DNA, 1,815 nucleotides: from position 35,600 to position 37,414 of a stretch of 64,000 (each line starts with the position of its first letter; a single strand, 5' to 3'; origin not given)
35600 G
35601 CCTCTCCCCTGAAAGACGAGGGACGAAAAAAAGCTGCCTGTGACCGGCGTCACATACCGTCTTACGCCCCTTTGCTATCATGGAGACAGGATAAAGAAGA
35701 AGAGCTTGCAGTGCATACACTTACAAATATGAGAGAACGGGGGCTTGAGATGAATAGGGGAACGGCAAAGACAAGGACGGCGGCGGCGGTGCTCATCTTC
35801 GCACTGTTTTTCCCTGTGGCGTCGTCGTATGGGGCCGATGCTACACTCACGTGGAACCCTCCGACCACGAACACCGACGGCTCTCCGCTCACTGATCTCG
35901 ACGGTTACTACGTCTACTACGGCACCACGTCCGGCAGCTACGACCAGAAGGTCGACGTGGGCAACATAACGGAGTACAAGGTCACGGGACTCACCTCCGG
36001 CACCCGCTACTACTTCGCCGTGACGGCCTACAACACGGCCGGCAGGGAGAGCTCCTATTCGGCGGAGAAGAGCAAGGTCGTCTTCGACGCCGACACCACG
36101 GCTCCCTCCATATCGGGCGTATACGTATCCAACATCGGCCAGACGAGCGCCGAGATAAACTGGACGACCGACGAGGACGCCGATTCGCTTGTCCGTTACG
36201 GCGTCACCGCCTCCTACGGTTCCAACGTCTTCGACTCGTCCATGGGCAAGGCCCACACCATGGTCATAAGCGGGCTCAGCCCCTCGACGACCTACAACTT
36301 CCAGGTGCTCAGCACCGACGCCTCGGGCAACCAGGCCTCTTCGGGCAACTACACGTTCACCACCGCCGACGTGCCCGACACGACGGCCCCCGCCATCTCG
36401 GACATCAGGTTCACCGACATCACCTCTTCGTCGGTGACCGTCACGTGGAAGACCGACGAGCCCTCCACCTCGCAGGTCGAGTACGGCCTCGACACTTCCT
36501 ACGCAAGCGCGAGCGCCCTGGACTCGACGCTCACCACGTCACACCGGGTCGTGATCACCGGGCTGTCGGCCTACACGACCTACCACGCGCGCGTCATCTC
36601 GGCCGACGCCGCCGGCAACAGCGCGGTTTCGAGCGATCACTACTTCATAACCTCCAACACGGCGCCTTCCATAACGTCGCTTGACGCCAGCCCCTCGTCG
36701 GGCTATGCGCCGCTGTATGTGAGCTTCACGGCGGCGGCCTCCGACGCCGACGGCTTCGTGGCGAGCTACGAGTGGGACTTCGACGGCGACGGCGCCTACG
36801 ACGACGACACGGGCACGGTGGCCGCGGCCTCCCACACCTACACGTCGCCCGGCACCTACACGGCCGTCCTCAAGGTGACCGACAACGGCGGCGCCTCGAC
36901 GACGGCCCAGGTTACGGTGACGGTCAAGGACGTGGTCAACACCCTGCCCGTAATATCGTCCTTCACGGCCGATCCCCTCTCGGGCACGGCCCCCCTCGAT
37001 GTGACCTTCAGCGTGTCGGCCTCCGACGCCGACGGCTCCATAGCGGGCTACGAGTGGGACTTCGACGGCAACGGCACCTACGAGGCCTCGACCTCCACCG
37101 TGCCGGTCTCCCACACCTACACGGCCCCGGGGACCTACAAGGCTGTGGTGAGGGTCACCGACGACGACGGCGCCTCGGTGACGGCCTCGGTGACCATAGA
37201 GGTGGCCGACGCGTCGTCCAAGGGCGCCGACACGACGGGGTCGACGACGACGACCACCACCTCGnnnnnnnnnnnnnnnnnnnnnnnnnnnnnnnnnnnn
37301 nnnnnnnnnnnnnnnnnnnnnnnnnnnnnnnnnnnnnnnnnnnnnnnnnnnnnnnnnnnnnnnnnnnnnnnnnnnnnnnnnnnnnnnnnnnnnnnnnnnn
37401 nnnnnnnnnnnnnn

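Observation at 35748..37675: Secreted FN3×3/PKD×2 protein with a poly-Thr/Ser linker and a Cys-initiated C-terminal anchor module, encoded inside the glycan locus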

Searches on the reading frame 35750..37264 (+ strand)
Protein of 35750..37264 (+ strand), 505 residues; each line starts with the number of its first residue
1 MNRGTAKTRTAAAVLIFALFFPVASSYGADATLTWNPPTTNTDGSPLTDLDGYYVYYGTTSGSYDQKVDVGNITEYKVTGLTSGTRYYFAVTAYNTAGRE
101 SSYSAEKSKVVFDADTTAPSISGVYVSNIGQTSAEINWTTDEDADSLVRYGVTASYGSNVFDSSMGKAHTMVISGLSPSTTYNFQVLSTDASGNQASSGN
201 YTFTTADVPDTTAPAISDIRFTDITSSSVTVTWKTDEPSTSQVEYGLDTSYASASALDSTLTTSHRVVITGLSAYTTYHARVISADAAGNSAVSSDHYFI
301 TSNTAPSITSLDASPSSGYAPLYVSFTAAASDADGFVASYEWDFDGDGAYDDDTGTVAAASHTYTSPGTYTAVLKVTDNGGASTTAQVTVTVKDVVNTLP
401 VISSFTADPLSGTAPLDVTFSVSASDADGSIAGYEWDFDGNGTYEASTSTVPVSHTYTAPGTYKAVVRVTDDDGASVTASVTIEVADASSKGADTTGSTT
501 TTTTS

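Call 63: find_related_loci(query=A3, collection=metagenome_contigs, flank=10000)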
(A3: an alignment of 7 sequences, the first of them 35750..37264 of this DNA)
Query A3 (505 aa) in metagenome_contigs; peptide patterns used: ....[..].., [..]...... (x = any residue, [..] = any of these).
600 stretches matched a pattern (row limit reached: there are more); 427 encode a relative of the query (tblastn E <= 1e-3); the best 80 are kept; 80 distinct loci.
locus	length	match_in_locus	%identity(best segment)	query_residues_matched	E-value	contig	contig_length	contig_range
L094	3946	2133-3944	49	1-489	2e-145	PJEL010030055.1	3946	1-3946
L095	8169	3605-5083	49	4-493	3e-135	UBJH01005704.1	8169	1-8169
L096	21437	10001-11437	51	12-490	2e-140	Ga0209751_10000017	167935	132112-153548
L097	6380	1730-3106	46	32-505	9e-91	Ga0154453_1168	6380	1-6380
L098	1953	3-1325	53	32-497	1e-46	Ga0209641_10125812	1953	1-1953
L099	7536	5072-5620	47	275-485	3e-40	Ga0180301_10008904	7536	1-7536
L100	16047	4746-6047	44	259-500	1e-38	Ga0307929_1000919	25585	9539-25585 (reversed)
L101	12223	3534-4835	44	259-500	1e-38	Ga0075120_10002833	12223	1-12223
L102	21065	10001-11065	42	274-488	3e-38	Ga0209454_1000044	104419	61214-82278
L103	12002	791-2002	43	278-496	2e-37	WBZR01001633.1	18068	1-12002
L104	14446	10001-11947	42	259-503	6e-37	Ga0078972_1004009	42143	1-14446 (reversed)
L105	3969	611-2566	31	19-491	2e-36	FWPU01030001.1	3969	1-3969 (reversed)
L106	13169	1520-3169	39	136-485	6e-36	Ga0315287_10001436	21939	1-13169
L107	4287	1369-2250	41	300-504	1e-35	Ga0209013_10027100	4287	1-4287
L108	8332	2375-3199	43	277-475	8e-36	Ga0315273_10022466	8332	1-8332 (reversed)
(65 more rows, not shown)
